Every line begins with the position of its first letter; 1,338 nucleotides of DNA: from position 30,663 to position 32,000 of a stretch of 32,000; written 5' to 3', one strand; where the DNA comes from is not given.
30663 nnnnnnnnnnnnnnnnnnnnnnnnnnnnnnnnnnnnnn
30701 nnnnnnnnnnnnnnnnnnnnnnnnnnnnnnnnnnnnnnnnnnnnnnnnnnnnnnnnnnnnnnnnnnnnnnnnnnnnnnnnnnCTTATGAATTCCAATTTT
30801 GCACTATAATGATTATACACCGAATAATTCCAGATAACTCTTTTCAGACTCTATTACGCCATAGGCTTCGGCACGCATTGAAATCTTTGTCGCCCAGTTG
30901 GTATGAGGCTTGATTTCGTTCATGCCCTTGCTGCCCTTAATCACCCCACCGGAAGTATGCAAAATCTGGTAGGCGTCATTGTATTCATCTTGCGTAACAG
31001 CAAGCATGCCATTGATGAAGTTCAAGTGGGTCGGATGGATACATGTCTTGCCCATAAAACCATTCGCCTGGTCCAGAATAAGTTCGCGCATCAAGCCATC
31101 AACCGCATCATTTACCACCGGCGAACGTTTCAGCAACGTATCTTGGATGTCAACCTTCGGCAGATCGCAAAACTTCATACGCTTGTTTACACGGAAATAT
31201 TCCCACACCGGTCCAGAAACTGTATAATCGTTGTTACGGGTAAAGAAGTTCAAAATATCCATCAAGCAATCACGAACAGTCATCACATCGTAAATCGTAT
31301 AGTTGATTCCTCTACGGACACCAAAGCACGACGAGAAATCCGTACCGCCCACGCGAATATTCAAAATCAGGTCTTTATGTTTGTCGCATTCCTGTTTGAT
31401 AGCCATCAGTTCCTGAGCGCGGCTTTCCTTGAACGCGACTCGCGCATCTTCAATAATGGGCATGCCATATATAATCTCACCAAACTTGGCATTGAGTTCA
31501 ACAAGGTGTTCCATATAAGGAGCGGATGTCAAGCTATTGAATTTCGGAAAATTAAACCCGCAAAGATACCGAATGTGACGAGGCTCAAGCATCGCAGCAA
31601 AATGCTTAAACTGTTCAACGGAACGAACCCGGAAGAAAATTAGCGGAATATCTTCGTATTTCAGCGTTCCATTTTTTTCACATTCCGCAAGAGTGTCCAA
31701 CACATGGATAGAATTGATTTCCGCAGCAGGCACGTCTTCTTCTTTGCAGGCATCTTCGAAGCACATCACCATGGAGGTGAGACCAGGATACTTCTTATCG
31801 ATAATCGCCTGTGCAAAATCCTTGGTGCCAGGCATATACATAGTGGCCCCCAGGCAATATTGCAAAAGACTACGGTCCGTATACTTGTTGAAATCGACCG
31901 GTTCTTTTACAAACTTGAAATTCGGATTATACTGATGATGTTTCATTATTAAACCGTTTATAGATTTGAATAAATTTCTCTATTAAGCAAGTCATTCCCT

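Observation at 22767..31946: Nine-gene convergent operon links organic-acid enzymes to ATP-grasp, CapA and O-acyltransferases inside a glycan locus (candidate undescribed glycan-decoration pathway)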

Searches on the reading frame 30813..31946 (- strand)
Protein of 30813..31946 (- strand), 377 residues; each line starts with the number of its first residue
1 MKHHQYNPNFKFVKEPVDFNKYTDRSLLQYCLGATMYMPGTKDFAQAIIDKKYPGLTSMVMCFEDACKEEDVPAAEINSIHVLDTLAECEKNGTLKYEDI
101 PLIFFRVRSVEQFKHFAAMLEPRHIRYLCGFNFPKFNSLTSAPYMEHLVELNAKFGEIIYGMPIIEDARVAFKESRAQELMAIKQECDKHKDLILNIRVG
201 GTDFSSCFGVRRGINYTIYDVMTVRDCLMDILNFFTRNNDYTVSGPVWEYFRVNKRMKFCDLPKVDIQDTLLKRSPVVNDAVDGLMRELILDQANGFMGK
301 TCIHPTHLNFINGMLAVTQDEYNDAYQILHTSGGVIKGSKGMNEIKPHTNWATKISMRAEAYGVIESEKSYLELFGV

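Call 4: search_protein_families(library=pfam, proteins=[window:30813-31946:-], max_evalue=0.01)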
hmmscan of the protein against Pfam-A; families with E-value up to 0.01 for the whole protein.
window:30813-31946:- (377 aa): 1 family
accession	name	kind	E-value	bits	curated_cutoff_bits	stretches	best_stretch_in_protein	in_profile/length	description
PF15617.12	C-C_Bond_Lyase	-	3.4e-114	381.8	28.4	1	27-364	2-320/320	C-C_Bond_Lyase of the TIM-Barrel fold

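Call 5: search_protein_families(library=ncbifam, proteins=[window:30813-31946:-], max_evalue=0.01)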
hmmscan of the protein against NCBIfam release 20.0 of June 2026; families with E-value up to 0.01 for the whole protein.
window:30813-31946:- (377 aa): 2 families
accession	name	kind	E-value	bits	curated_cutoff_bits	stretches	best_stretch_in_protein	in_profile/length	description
NF038242.1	RipC_Ccl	equivalog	2.8e-05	23.7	375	1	282-331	191-240/268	itaconate degradation C-C-lyase RipC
TIGR01588.1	citE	equivalog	9.9e-05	21.5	443.4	1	279-332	198-250/288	citrate (pro-3S)-lyase subunit beta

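Call 9: find_homologous_proteins(query=window:30813-31946:-, max_evalue=1e-10)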
Query window:30813-31946:- (377 aa): 5114 proteins with E <= 1e-10 among 6278 candidates; the best 120 are listed.
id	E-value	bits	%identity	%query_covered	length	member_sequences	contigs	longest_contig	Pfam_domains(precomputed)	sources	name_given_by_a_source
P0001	3.9e-256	867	98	100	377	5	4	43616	PF15617.13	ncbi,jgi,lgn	jgi:citrate lyase beta subunit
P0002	1.0e-255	865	98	100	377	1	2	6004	PF15617.13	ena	-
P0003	7.3e-255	863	98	100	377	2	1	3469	PF15617.13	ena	-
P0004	5.9e-254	860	98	100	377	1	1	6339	PF15617.13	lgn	-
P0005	1.8e-253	858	98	100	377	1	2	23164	PF15617.13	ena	-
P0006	2.2e-251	851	97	100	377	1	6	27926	PF15617.13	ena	-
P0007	2.2e-251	851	97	100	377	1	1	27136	PF15617.13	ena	-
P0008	9.8e-251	849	95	100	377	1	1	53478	PF15617.13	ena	-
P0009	2.7e-250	848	96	100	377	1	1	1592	PF15617.13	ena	-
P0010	1.1e-248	842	95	100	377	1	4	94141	PF15617.13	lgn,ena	-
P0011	2.0e-246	835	94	100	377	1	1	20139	PF15617.13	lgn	-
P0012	8.3e-242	820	93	100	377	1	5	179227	PF15617.13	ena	-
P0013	9.7e-232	787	89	100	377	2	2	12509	PF15617.13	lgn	-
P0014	5.5e-231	784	89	100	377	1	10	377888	PF15617.13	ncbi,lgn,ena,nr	ncbi:MAG: HpcH/HpaI aldolase/citrate lyase family protein [Fibrobacter sp.]|nr:HpcH/HpaI aldolase/ci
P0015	7.6e-231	784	89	100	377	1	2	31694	PF15617.13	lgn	-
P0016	7.7e-231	784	89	100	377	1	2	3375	PF15617.13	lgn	-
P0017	2.0e-230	782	89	100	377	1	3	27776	PF15617.13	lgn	-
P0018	2.0e-230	782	89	100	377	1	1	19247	PF15617.13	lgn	-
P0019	6.1e-230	781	88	100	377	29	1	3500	PF15617.13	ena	-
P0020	2.0e-225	766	86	100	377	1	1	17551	PF15617.13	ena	-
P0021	3.4e-225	765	86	100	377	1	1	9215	PF15617.13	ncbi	-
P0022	6.9e-225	764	86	100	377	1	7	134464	PF15617.13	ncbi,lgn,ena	-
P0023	3.2e-224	762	85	100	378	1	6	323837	PF15617.13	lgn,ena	-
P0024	3.5e-224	762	86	100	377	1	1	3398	PF15617.13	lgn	-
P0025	3.9e-224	762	85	100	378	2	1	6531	PF15617.13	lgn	-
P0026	4.6e-224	761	85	100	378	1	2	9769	PF15617.13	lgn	-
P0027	5.1e-224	761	86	100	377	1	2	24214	PF15617.13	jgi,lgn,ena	-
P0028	6.0e-224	761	86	100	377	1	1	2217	PF15617.13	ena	-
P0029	6.4e-224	761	85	100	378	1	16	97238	PF15617.13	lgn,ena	-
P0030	6.5e-224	761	86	100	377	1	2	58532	PF15617.13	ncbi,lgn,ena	-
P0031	8.0e-224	760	85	100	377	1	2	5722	PF15617.13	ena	-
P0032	8.2e-224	760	85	100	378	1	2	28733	PF15617.13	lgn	-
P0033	8.9e-224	760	85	100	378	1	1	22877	PF15617.13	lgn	-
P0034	1.2e-223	760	85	100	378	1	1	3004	PF15617.13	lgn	-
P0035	1.2e-223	760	86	100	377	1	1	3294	PF15617.13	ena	-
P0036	1.3e-223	760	85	100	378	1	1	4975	PF15617.13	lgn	-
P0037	1.4e-223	760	85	100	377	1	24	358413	PF15617.13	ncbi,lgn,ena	-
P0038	1.4e-223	760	85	100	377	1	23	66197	PF15617.13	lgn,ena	-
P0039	1.9e-223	759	85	100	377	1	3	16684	PF15617.13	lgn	-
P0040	3.3e-223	758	85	100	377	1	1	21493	PF15617.13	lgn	-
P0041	3.4e-223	758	85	100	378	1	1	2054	PF15617.13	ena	-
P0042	3.9e-223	758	85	100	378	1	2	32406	PF15617.13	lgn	-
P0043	4.0e-223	758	86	100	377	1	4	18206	PF15617.13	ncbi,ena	-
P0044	4.1e-223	758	85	100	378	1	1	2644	PF15617.13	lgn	-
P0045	4.3e-223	758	86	100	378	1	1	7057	PF15617.13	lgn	-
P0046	4.6e-223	758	85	100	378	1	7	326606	PF15617.13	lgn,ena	-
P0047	5.3e-223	758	85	100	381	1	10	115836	PF15617.13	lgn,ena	-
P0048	9.4e-223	757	85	100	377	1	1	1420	PF15617.13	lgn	-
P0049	9.7e-223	757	85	100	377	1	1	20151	PF15617.13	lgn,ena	-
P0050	1.0e-222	757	85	100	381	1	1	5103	PF15617.13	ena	-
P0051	1.1e-222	757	85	100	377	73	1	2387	PF15617.13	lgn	-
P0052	1.2e-222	757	85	100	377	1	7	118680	PF15617.13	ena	-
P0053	1.6e-222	756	84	100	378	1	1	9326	PF15617.13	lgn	-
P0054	1.6e-222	756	85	100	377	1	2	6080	PF15617.13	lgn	-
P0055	1.6e-222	756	85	100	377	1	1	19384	PF15617.13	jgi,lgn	jgi:citrate lyase beta subunit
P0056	1.9e-222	756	85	100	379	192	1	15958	PF15617.13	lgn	-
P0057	2.5e-222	756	84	100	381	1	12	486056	PF15617.13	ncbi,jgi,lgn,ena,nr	ncbi:MAG: HpcH/HpaI aldolase/citrate lyase family protein [Paludibacteraceae bacterium]|nr:HpcH/HpaI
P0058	2.8e-222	755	84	100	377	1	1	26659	PF15617.13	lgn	-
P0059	3.0e-222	755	86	100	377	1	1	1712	PF15617.13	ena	-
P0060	4.0e-222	755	85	100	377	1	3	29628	PF15617.13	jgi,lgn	jgi:citrate lyase beta subunit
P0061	4.1e-222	755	85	100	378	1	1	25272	PF15617.13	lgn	-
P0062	4.9e-222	755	85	100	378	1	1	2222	PF15617.13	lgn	-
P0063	5.2e-222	755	85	100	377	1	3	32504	PF15617.13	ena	-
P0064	5.2e-222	755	85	100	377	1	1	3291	PF15617.13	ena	-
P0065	5.9e-222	754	84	100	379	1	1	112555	PF15617.13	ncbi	-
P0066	7.9e-222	754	85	100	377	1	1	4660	PF15617.13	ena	-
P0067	9.6e-222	754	84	100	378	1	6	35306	PF15617.13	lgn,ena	-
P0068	1.0e-221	754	84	100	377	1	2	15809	PF15617.13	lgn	-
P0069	1.1e-221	753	85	100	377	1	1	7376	PF15617.13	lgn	-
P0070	1.2e-221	753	85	100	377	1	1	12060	PF15617.13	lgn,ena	-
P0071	1.3e-221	753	85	100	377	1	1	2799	PF15617.13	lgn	-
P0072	1.3e-221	753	85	100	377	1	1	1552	PF15617.13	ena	-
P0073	1.4e-221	753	84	100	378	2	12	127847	PF15617.13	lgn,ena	-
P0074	1.5e-221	753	85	100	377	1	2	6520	PF15617.13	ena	-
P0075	1.5e-221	753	85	100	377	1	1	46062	PF15617.13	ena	-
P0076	1.6e-221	753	85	100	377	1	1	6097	PF15617.13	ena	-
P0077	1.9e-221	753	85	100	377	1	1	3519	PF15617.13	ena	-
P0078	2.0e-221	753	84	100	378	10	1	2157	PF15617.13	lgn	-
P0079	2.5e-221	752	85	100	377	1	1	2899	PF15617.13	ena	-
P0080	3.2e-221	752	84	100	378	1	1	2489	PF15617.13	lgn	-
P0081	3.5e-221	752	85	100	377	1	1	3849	PF15617.13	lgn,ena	-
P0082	3.6e-221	752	85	100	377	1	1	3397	PF15617.13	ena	-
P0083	3.7e-221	752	84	100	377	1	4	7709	PF15617.13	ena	-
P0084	3.8e-221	752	85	100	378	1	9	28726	PF15617.13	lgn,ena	-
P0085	4.0e-221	752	84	100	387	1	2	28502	PF15617.13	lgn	-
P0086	4.2e-221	752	85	100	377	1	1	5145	PF15617.13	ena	-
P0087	5.2e-221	751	85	100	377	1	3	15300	PF15617.13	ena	-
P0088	5.7e-221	751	85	100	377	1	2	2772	PF15617.13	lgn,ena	-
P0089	5.8e-221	751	85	100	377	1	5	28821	PF15617.13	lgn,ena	-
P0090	6.4e-221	751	84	100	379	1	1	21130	PF15617.13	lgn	-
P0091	7.4e-221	751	85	100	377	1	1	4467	PF15617.13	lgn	-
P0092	9.5e-221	750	84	100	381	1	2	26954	PF15617.13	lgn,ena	-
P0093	9.6e-221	750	85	100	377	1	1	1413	PF15617.13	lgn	-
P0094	9.7e-221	750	84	100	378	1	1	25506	PF15617.13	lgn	-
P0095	9.9e-221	750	84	100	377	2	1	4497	PF15617.13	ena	-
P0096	1.0e-220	750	84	100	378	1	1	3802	PF15617.13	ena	-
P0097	1.0e-220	750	84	100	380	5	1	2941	PF15617.13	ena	-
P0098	1.0e-220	750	85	100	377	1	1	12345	PF15617.13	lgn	-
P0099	1.1e-220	750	85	100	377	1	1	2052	PF15617.13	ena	-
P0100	1.1e-220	750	84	100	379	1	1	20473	PF15617.13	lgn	-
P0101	1.6e-220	750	85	100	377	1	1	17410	PF15617.13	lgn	-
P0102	1.7e-220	750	84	100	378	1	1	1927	PF15617.13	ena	-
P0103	1.7e-220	750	84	100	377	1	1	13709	PF15617.13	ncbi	-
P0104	1.7e-220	750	85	100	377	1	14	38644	PF15617.13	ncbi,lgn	-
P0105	1.9e-220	749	84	100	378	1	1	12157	PF15617.13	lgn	-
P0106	2.3e-220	749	84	100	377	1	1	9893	PF15617.13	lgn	-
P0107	2.8e-220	749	84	100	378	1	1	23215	PF15617.13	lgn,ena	-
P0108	2.9e-220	749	84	100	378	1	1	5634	PF15617.13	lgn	-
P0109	3.9e-220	748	84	100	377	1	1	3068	PF15617.13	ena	-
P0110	4.1e-220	748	85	100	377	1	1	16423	PF15617.13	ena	-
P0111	4.7e-220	748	83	100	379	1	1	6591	PF15617.13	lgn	-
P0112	6.5e-220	748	83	100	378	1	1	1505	PF15617.13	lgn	-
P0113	6.9e-220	748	84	100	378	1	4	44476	PF15617.13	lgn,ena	-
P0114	7.5e-220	747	85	100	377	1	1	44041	PF15617.13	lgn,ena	-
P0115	7.6e-220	747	84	100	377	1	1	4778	PF15617.13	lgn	-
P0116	8.5e-220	747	85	100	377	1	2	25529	PF15617.13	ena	-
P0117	1.4e-219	746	84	100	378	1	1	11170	PF15617.13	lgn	-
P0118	1.8e-219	746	83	100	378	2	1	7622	PF15617.13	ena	-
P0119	1.8e-219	746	83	100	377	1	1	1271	PF15617.13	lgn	-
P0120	1.9e-219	746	83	100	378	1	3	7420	PF15617.13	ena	-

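Call 10: find_encoding_contigs(protein=P0001, flank=10000, max_places=4)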
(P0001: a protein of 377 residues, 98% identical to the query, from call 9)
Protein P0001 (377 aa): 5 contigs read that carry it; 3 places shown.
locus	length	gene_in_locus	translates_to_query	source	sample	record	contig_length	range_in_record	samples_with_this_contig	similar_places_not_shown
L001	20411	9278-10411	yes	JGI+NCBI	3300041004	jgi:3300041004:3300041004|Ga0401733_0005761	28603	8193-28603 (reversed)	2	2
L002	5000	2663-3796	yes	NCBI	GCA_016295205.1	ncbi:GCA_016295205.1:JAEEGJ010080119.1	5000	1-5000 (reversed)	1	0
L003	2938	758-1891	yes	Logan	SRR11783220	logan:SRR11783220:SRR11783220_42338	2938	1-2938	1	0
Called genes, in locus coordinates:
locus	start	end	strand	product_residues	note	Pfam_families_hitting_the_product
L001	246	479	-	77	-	-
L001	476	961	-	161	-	PF13151:DUF3990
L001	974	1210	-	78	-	-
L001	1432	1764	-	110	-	PF14384:BrnA_antitoxin (weak)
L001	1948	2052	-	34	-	-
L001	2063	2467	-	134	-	-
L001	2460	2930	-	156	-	PF13274:SocA_Panacea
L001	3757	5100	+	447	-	PF02737:3HCDH_N (weak), PF03721:UDPG_MGDP_dh_N, PF00984:UDPG_MGDP_dh, PF03720:UDPG_MGDP_dh_C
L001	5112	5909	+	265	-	PF00535:Glycos_transf_2, PF13641:Glyco_tranf_2_3 (weak)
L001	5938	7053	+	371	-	PF01041:DegT_DnrJ_EryC1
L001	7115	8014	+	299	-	-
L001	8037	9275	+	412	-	PF01071:GARS_A, PF02222:ATP-grasp (weak), PF02655:ATP-grasp_3, PF02786:CPSase_L_D2 (weak), PF07478:Dala_Dala_lig_C, PF13535:ATP-grasp_4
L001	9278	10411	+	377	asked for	PF15617:C-C_Bond_Lyase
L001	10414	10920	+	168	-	PF05683:Fumerase_C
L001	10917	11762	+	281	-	PF05681:Fumerase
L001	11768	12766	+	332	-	PF01757:Acyl_transf_3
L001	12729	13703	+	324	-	PF00389:2-Hacid_dh, PF00670:AdoHcyase_NAD (faint), PF02826:2-Hacid_dh_C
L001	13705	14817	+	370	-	PF14397:ATPgrasp_ST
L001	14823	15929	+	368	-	PF09587:PGA_cap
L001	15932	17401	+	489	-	PF01943:Polysacc_synt, PF13440:Polysacc_synt_3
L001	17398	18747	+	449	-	PF03972:MmgE_PrpD_N, PF19305:MmgE_PrpD_C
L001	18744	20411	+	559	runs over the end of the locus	PF11790:Glyco_hydro_cc (weak)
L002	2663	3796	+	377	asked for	PF15617:C-C_Bond_Lyase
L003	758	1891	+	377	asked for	PF15617:C-C_Bond_Lyase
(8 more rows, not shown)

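Call 11: find_encoding_contigs(protein=P0057, flank=10000, max_places=3)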
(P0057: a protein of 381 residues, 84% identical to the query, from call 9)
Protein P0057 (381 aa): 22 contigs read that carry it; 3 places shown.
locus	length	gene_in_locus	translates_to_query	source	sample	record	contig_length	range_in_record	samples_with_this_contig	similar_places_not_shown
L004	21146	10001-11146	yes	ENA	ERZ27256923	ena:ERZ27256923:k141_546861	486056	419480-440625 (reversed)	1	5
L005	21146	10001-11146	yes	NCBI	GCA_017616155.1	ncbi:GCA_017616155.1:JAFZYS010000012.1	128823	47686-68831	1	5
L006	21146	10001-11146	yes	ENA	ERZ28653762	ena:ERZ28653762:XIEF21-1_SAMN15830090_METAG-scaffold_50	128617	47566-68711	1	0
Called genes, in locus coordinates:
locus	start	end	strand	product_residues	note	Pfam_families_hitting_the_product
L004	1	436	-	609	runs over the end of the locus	PF00920:ILVD_EDD_N, PF24877:ILV_EDD_C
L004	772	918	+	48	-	-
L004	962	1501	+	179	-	PF02357:NusG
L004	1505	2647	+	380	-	PF01073:3Beta_HSD, PF01370:Epimerase, PF02719:Polysacc_synt_2, PF04321:RmlD_sub_bind (weak), PF16363:GDP_Man_Dehyd, PF07993:NAD_binding_4, PF16363:GDP_Man_Dehyd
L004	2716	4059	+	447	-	PF01210:NAD_Gly3P_dh_N (weak), PF02737:3HCDH_N (weak), PF03721:UDPG_MGDP_dh_N, PF00984:UDPG_MGDP_dh, PF03720:UDPG_MGDP_dh_C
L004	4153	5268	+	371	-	PF13450:NAD_binding_8, PF03275:GLF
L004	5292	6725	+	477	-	PF01943:Polysacc_synt, PF13440:Polysacc_synt_3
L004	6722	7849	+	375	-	PF00155:Aminotran_1_2 (weak), PF01041:DegT_DnrJ_EryC1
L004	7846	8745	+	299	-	-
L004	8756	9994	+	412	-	PF01071:GARS_A, PF02222:ATP-grasp (weak), PF02655:ATP-grasp_3, PF02786:CPSase_L_D2, PF07478:Dala_Dala_lig_C, PF13535:ATP-grasp_4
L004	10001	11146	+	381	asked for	PF15617:C-C_Bond_Lyase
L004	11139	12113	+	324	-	PF00389:2-Hacid_dh, PF02826:2-Hacid_dh_C, PF00670:AdoHcyase_NAD (weak), PF07991:KARI_N (faint)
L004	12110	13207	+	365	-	PF14397:ATPgrasp_ST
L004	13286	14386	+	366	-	PF14397:ATPgrasp_ST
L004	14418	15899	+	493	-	PF01943:Polysacc_synt, PF13440:Polysacc_synt_3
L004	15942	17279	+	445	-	PF03972:MmgE_PrpD_N, PF19305:MmgE_PrpD_C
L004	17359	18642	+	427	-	-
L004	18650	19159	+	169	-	PF05683:Fumerase_C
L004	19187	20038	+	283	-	PF05681:Fumerase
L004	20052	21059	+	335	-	PF00535:Glycos_transf_2 (faint)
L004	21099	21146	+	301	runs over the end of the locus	PF00535:Glycos_transf_2, PF10111:Glyco_tranf_2_2 (weak), PF13641:Glyco_tranf_2_3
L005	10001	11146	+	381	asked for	PF15617:C-C_Bond_Lyase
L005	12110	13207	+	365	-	PF14397:ATPgrasp_ST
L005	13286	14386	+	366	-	PF14397:ATPgrasp_ST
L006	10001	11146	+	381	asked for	PF15617:C-C_Bond_Lyase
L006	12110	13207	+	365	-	PF14397:ATPgrasp_ST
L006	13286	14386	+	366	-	PF14397:ATPgrasp_ST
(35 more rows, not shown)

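Call 12: find_related_loci(query=window:30813-31946:-, collection=genome_contigs, flank=10000)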
Query window:30813-31946:- (377 aa) in genome_contigs; peptide patterns used: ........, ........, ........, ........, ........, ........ (x = any residue, [..] = any of these).
90 stretches matched a pattern; 69 encode a relative of the query (tblastn E <= 1e-3); 67 distinct loci.
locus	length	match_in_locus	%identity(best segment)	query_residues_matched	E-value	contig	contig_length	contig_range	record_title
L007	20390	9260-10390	98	1-377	0e+0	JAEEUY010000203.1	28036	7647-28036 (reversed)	MAG: Bacteroidales bacterium isolate Tb.RUG.44 k141_9813556_flag=0_multi=34.1453_len=28036, whole genome shotgun sequenc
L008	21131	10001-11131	89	1-377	0e+0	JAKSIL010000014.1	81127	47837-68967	MAG: Fibrobacter sp. isolate Horse_feces20 MAG020_14, whole genome shotgun sequence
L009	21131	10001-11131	89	1-377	0e+0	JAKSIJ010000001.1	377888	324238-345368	MAG: Fibrobacter sp. isolate Horse_feces18 MAG018_1, whole genome shotgun sequence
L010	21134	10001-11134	84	1-377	0e+0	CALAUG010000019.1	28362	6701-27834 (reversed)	MAG TPA_asm: uncultured Bacteroidales bacterium isolate SRR6425800_bin.23_CONCOCT_v1.1_MAG genome assembly, contig: ERZ1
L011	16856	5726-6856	86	1-377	0e+0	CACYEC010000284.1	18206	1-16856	MAG: uncultured Bacteroidales bacterium isolate RUG11857 genome assembly, contig: RUG11857_asm_284, whole genome shotgun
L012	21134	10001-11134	84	1-377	0e+0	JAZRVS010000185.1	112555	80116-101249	MAG: Bacteroidales bacterium isolate T1900044953_TA20190006.MAGScoT_cleanbin_000015 SGB_3735_k141_96587, whole genome sh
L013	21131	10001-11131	85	1-377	0e+0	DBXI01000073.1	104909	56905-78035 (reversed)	MAG TPA_asm: Bacteroidales bacterium UBA1216 UBA1216_contig_20585, whole genome shotgun sequence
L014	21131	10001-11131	84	1-377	0e+0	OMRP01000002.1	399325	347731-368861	uncultured Prevotellaceae bacterium isolate RUG812 genome assembly, contig: scaffold_3, whole genome shotgun sequence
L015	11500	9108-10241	81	1-377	0e+0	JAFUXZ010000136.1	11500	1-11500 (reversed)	MAG: Paludibacteraceae bacterium isolate RGIG4928 Roe_deer_Rumen-3__c176624, whole genome shotgun sequence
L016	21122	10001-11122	83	5-377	0e+0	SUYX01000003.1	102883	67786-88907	MAG: Bacteroidales bacterium isolate SIG161 NODE_948_length_102883_cov_14.023035, whole genome shotgun sequence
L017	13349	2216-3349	81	1-377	0e+0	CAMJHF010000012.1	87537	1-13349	MAG: uncultured Bacteroidales bacterium isolate SRR12081294_bin.16_metaWRAP_v1.3_MAG genome assembly, contig: ERZ1228976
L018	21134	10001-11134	81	1-377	0e+0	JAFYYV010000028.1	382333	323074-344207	MAG: Prevotella sp. isolate RGIG7546 Water_buffalos_Omasum-1__c240148, whole genome shotgun sequence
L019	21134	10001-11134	80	1-377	0e+0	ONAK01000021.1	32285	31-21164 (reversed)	uncultured Prevotella sp. isolate RUG126 genome assembly, contig: scaffold_586, whole genome shotgun sequence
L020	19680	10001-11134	79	1-377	0e+0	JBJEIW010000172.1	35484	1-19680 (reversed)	MAG: Candidatus Ornithomonoglobus sp. isolate PUUB48_bin.020 NODE_413_length_35484_cov_7.161393, whole genome shotgun se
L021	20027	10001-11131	79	1-376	0e+0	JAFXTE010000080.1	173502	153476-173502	MAG: Bacteroidales bacterium isolate RGIG6723 Sheep_Rumen-2__c3507, whole genome shotgun sequence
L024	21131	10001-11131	78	1-376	0e+0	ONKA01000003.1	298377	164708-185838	uncultured Bacteroidales bacterium isolate RUG382 genome assembly, contig: scaffold_11, whole genome shotgun sequence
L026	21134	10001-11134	77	1-377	0e+0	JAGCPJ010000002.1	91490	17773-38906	MAG: Bacteroidales bacterium isolate RGIG10001 Yak_Reticulum-4__c28392, whole genome shotgun sequence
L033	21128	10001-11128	76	1-375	0e+0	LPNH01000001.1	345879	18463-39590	MAG: bacterium P3 isolate P3 scaffold_0, whole genome shotgun sequence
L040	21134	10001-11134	69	1-375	0e+0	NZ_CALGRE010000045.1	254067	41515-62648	MAG: uncultured Eubacterium sp. isolate SRR5024280_bin.55_CONCOCT_v1.1_MAG ERZ505334.14, whole genome shotgun sequence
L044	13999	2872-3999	66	1-375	2e-171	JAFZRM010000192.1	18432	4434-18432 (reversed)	MAG: Clostridia bacterium isolate RGIG8031 Water_buffalos_Rumen-1__c1097765, whole genome shotgun sequence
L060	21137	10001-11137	60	1-377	3e-160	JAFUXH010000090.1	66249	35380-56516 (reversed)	MAG: Clostridia bacterium isolate RGIG4910 Roe_deer_Rumen-2__c292004, whole genome shotgun sequence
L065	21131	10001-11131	70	1-376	0e+0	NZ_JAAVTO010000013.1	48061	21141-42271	Adlercreutzia sp. ZJ473 Scaffold12_1, whole genome shotgun sequence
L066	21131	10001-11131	54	1-374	1e-135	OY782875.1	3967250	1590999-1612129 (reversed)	MAG: Prolixibacteraceae bacterium isolate 03360cef-1fb4-4bdc-8d3a-9e0c45a661a4 genome assembly, chromosome: 1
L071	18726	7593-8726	79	1-377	0e+0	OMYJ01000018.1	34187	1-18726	uncultured Bacteroidales bacterium isolate RUG083 genome assembly, contig: scaffold_336, whole genome shotgun sequence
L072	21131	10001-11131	83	1-377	0e+0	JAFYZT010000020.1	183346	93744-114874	MAG: Prevotella sp. isolate RGIG7570 Water_buffalos_Omasum-3__c252352, whole genome shotgun sequence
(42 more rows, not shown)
